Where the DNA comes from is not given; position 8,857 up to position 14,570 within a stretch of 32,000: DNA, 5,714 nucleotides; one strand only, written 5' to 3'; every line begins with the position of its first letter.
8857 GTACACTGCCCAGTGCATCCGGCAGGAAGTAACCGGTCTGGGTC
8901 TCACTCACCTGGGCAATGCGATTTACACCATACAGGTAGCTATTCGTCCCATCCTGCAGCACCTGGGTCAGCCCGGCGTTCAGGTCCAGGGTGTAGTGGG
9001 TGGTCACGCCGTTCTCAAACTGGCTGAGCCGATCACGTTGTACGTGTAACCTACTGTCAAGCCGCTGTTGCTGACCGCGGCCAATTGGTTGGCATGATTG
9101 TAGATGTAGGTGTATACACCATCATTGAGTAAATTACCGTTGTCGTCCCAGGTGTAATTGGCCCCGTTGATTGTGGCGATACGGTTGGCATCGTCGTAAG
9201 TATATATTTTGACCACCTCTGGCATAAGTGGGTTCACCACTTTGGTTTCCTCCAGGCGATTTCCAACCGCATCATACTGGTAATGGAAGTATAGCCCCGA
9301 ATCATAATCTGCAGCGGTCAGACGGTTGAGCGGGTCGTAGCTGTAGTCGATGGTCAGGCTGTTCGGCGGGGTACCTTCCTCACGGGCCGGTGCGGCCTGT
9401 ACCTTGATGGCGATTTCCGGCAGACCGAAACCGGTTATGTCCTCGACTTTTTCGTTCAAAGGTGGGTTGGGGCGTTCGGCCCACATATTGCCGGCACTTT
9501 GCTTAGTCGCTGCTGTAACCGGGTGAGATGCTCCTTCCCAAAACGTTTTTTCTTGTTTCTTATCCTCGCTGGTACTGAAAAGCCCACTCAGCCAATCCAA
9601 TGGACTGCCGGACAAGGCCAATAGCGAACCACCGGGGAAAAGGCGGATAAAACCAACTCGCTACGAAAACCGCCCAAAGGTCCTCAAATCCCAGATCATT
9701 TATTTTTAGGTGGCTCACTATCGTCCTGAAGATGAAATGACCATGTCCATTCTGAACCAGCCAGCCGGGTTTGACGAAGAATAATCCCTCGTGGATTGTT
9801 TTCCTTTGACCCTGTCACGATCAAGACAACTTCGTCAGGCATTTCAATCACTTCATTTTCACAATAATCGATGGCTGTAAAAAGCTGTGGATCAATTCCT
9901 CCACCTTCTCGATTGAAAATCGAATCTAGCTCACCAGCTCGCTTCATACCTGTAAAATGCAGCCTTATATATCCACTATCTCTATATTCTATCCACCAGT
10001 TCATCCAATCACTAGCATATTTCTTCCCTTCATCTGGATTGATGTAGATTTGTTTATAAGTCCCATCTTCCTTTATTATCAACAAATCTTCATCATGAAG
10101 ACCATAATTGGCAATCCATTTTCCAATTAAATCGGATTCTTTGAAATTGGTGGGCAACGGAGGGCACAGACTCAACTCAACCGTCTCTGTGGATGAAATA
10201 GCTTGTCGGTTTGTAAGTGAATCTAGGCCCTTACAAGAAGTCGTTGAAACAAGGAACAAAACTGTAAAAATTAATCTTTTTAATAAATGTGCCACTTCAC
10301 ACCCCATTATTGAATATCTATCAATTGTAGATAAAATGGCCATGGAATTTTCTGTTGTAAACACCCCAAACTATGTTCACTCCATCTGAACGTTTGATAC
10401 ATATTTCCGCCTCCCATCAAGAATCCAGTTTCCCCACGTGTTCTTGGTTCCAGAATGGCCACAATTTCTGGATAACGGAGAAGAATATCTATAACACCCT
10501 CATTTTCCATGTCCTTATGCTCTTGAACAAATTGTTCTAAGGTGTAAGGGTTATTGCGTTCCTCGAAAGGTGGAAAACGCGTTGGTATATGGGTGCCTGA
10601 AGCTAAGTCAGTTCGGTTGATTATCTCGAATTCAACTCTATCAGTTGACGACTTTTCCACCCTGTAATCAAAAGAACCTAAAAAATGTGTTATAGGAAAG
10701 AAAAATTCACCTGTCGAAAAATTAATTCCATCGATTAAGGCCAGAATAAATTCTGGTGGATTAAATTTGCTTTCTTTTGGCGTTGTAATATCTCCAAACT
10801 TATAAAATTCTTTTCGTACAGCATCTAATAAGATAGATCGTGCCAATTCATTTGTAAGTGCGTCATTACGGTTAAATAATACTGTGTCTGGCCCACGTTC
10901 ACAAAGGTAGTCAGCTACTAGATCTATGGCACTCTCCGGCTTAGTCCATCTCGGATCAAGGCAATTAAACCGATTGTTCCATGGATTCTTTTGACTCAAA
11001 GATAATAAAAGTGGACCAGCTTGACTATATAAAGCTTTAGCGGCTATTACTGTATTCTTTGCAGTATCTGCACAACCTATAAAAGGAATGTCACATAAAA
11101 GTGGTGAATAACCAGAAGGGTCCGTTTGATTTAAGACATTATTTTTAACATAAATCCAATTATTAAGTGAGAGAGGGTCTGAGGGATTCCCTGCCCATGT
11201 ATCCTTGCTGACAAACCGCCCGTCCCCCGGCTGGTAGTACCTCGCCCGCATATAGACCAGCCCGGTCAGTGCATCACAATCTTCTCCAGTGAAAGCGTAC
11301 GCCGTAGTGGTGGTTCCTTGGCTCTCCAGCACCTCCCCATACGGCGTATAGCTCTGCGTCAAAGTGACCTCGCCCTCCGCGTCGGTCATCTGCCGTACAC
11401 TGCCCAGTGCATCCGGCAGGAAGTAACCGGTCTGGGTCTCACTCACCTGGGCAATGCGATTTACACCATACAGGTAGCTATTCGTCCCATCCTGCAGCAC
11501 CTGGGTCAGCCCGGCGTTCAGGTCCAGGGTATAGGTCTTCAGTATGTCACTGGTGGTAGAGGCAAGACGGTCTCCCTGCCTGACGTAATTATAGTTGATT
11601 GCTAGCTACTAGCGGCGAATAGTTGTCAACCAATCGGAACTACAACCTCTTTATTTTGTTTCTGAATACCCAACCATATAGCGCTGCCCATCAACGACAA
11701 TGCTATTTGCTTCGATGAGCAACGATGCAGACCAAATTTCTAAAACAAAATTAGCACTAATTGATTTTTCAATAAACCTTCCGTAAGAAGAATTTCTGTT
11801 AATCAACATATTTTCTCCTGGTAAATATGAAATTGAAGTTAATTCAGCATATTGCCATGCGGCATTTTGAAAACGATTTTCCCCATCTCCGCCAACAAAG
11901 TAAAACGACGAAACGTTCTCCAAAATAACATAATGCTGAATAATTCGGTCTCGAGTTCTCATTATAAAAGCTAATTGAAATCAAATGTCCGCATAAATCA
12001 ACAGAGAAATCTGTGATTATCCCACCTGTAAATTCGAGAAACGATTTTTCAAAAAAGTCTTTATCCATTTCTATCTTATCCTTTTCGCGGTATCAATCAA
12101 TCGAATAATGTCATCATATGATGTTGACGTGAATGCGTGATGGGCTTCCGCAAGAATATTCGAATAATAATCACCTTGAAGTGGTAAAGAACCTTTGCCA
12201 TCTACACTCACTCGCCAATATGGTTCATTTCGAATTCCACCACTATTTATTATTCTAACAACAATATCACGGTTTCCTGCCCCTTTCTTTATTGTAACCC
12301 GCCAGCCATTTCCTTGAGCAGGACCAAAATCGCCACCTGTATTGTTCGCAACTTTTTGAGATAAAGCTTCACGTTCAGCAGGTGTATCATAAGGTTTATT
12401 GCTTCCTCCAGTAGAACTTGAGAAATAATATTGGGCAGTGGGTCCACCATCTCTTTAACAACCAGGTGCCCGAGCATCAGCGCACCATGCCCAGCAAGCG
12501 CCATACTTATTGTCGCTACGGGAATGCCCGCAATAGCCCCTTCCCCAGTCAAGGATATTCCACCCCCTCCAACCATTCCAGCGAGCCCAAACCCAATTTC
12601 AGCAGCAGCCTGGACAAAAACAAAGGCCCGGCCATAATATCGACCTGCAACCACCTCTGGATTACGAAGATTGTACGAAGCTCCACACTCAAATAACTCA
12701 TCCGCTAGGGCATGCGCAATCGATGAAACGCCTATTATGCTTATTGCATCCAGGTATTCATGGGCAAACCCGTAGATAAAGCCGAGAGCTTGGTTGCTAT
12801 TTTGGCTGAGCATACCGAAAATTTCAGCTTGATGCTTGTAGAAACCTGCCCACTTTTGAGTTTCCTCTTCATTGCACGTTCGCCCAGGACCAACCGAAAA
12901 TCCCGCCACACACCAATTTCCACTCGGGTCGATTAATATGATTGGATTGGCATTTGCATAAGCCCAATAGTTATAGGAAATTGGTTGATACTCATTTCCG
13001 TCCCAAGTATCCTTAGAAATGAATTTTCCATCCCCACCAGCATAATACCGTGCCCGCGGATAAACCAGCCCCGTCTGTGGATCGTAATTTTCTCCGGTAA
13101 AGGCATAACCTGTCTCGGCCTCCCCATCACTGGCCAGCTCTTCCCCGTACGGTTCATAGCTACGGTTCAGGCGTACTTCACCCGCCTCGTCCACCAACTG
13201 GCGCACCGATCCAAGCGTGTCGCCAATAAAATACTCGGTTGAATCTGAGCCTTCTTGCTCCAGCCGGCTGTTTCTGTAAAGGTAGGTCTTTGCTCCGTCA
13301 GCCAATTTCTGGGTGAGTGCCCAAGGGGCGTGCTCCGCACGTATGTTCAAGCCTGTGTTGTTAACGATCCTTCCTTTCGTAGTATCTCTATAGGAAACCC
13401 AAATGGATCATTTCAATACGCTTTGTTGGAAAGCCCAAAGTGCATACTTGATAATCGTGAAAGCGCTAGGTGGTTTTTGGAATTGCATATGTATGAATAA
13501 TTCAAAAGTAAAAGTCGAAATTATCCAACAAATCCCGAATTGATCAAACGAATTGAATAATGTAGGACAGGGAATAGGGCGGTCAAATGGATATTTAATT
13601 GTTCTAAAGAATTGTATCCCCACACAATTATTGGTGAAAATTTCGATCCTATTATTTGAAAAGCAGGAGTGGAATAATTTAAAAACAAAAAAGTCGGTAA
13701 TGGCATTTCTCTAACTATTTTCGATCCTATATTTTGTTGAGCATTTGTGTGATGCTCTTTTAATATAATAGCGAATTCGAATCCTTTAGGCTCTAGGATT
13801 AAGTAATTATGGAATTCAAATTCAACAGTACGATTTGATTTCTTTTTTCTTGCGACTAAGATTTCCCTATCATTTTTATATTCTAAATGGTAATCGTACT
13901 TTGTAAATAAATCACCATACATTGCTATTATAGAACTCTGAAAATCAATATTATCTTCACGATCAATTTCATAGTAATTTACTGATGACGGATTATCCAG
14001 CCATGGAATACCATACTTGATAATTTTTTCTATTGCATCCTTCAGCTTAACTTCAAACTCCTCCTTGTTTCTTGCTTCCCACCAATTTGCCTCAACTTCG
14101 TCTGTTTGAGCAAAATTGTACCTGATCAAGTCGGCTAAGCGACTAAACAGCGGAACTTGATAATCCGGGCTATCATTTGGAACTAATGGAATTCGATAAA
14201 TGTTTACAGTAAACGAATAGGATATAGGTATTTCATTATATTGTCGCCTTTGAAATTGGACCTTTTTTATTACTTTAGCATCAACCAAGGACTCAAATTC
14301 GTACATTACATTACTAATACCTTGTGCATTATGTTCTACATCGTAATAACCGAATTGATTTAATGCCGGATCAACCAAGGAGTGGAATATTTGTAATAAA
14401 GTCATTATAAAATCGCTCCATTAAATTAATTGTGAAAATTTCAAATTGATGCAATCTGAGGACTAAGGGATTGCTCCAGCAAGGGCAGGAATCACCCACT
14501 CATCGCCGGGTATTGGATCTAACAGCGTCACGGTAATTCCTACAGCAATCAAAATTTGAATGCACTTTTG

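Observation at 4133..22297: Orphan-only array of nine rhs C-terminal toxin/immunity cassettes with no full-length rhs parent in cis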

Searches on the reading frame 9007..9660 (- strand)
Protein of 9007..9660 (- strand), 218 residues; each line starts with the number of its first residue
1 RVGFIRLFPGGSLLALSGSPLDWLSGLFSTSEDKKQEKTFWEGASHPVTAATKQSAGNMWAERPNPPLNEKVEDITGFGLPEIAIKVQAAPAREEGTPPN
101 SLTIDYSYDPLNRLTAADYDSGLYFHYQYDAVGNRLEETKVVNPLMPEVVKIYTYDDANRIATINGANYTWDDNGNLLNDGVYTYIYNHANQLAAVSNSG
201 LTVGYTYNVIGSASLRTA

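Call 5: search_protein_families(library=pfam, proteins=[window:9007-9660:-], max_evalue=0.01)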
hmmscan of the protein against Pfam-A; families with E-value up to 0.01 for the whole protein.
window:9007-9660:- (218 aa): 2 families
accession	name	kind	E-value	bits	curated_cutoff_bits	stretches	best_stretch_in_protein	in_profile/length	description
PF05593.20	RHS_repeat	-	7.5e-10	39.4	22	1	97-122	11-36/38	RHS Repeat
PF25023.1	TEN_YD-shell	-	0.00038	19.1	50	1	100-212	622-732/909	Teneurin YD-shell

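Call 6: search_protein_families(library=ncbifam, proteins=[window:9007-9660:-], max_evalue=0.01)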
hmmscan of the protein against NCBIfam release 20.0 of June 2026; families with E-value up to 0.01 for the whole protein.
window:9007-9660:- (218 aa): 0 families

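Call 38: find_homologous_proteins(query=window:9007-9660:-, max_evalue=0.00001)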
Query window:9007-9660:- (218 aa): 94 proteins with E <= 0.00001 among 310 candidates.
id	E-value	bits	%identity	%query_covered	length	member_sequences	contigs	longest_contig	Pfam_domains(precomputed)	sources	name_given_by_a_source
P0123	1.1e-132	458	100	93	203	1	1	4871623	PF05593.20,PF25023.2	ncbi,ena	-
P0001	2.4e-34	137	49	64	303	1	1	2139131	PF05593.20,PF25023.2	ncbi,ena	-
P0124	9.2e-33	132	58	52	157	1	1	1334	PF05593.20,PF25023.2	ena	-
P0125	5.1e-32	129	54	60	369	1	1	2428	PF05593.20,PF25023.2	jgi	jgi:YD repeat-containing protein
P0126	1.5e-31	128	47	69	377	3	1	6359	PF05593.20,PF25023.2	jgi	jgi:YD repeat-containing protein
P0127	3.9e-31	126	52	52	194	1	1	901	PF05593.20,PF25023.2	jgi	jgi:YD repeat-containing protein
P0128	5.6e-31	126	59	54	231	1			PF25023.2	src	-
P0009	7.4e-31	125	55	56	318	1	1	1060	PF05593.20,PF25023.2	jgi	jgi:RHS repeat-associated protein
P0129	1.4e-30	124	57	54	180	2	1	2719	PF05593.20,PF25023.2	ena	-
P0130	1.4e-30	124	54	52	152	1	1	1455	PF05593.20,PF25023.2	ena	-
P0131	1.8e-30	124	60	50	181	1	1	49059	PF05593.20,PF25023.2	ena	-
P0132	4.1e-30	123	59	51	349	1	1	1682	PF05593.20,PF25023.2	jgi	jgi:YD repeat-containing protein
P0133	5.5e-30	123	39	96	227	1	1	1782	PF05593.20,PF25023.2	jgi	-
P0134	2.2e-29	121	51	58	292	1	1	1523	PF05593.20,PF25023.2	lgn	-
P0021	3.9e-29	120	58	50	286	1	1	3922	PF05593.20,PF25023.2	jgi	-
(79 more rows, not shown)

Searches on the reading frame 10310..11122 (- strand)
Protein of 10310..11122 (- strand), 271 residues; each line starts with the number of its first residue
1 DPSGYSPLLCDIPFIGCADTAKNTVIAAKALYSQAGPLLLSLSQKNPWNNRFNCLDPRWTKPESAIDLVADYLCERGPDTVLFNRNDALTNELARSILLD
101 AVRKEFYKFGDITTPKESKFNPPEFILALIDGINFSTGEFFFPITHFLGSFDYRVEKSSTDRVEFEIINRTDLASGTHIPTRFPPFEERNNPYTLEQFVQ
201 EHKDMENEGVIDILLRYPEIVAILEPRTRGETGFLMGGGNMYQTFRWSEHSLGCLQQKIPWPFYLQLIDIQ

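Call 23: search_protein_families(library=pfam, proteins=[window:10310-11122:-], max_evalue=1)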
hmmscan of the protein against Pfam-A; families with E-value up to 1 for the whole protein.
window:10310-11122:- (271 aa): 0 families

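Call 43: search_solved_structures(query=window:10310-11122:-, max_evalue=1)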
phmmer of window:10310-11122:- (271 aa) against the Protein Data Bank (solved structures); distinct sequences matched with E-value up to 1: 1.
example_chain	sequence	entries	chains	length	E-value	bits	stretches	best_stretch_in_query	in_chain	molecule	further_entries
7poi_C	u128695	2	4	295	0.42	13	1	96-184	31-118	Bone morphogenetic protein 10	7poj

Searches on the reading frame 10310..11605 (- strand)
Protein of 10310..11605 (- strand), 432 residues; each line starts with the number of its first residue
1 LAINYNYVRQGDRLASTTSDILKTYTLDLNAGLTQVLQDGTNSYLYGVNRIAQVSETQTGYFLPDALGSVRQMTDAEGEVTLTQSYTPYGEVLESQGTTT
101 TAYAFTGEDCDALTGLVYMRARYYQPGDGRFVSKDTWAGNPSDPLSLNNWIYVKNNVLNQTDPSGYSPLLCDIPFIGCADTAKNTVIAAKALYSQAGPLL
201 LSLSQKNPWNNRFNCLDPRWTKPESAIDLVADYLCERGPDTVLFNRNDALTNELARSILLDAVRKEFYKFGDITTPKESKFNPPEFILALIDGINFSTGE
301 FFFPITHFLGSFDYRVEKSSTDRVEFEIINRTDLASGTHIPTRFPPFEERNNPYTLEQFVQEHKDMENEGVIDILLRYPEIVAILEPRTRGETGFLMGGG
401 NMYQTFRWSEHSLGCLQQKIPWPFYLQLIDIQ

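Call 5: search_protein_families(library=pfam, proteins=[window:10310-11605:-], max_evalue=0.01)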
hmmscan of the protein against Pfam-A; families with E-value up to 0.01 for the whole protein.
window:10310-11605:- (432 aa): 0 families

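Call 6: search_protein_families(library=ncbifam, proteins=[window:10310-11605:-], max_evalue=0.01)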
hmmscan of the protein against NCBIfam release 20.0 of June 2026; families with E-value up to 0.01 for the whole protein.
window:10310-11605:- (432 aa): 2 families
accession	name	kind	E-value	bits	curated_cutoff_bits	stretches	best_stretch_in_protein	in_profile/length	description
TIGR03696.1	Rhs_assc_core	domain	4.1e-19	68.9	32.5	1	86-165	1-75/76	RHS repeat-associated core domain-containing protein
NF041261.1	RHS_core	equivalog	0.00052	17.9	2000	1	72-136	1170-1236/1261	RHS element core protein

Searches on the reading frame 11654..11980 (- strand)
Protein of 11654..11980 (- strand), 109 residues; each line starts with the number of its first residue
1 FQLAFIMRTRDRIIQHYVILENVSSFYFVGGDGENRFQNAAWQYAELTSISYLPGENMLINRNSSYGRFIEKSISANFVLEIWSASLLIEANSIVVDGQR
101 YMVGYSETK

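Call 22: search_protein_families(library=pfam, proteins=[window:11654-11980:-], max_evalue=1)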
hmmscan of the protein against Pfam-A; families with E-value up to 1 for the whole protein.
window:11654-11980:- (109 aa): 1 family
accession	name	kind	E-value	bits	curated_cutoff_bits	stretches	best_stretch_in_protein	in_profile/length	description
PF24711.1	YxiG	-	9.3e-22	78.1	27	1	9-101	33-129/129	YxiG-like protein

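Call 77: search_protein_families(library=ncbifam, proteins=[window:11654-11980:-], max_evalue=0.1)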
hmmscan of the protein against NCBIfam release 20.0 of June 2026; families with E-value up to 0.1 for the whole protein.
window:11654-11980:- (109 aa): 0 families

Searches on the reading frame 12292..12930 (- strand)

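Call 23: search_protein_families(library=pfam, proteins=[window:12292-12930:-], max_evalue=1)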
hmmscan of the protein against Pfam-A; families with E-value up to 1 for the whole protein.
window:12292-12930:- (213 aa): 1 family
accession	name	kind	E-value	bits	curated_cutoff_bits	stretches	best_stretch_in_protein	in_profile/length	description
PF22758.2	Phage_cement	-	0.18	12.3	27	1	101-144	28-70/146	Structural cement protein (E217 gp24/Pam3 gp6)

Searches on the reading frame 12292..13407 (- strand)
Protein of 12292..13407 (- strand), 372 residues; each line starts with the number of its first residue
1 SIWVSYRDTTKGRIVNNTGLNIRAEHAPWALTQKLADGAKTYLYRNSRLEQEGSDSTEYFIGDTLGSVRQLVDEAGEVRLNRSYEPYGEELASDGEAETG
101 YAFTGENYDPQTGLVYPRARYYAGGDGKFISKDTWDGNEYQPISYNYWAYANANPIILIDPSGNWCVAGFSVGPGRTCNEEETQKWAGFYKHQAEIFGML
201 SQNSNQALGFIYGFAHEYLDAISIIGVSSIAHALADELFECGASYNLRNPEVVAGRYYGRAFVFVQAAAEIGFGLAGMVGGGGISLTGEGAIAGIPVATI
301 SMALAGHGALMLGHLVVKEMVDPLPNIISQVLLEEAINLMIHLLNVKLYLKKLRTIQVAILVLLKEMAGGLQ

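Call 5: search_protein_families(library=pfam, proteins=[window:12292-13407:-], max_evalue=0.01)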
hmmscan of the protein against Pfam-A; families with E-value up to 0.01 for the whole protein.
window:12292-13407:- (372 aa): 0 families

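Call 6: search_protein_families(library=ncbifam, proteins=[window:12292-13407:-], max_evalue=0.01)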
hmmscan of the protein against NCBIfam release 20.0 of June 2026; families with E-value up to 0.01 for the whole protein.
window:12292-13407:- (372 aa): 2 families
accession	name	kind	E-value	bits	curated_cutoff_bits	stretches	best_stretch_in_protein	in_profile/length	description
TIGR03696.1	Rhs_assc_core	domain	7.4e-16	58.4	32.5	1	84-163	1-75/76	RHS repeat-associated core domain-containing protein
NF041261.1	RHS_core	equivalog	3.6e-05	21.8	2000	1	61-163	1161-1260/1261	RHS element core protein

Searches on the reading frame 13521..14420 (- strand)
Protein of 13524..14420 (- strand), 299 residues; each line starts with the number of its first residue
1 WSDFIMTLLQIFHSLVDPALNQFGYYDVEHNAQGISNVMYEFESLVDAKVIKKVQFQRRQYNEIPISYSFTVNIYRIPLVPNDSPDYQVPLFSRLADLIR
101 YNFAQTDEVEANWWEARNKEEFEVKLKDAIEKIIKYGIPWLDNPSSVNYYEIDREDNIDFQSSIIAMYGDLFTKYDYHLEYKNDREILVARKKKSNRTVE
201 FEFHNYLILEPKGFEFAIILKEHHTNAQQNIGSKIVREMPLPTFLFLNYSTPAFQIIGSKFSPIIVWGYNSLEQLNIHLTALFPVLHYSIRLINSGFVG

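Call 9: find_encoding_contigs(protein=window:13521-14405:-, flank=10000, max_places=6)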
Protein window:13521-14405:- (294 aa): no gene with exactly this product is on record in the collection.

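Call 22: search_protein_families(library=pfam, proteins=[window:13524-14420:-], max_evalue=1)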
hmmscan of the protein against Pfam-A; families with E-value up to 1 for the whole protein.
window:13524-14420:- (299 aa): 2 families
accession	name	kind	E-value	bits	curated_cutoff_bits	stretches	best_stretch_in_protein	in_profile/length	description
PF14137.11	DUF4304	-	2e-06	28.2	23.2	1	48-143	22-115/115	Domain of unknown function (DUF4304)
PF16511.11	FERM_f0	-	0.11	13.2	26.9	0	140-161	59-80/81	N-terminal or F0 domain of Talin-head FERM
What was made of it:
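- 13524..14405 (-): imm3 (294 aa), containing DUF4304. PF14137 E 2e-6 (call 22).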

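Call 77: search_protein_families(library=ncbifam, proteins=[window:13524-14405:-], max_evalue=0.1)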
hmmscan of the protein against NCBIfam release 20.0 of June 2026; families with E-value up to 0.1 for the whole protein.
window:13524-14405:- (294 aa): 0 families
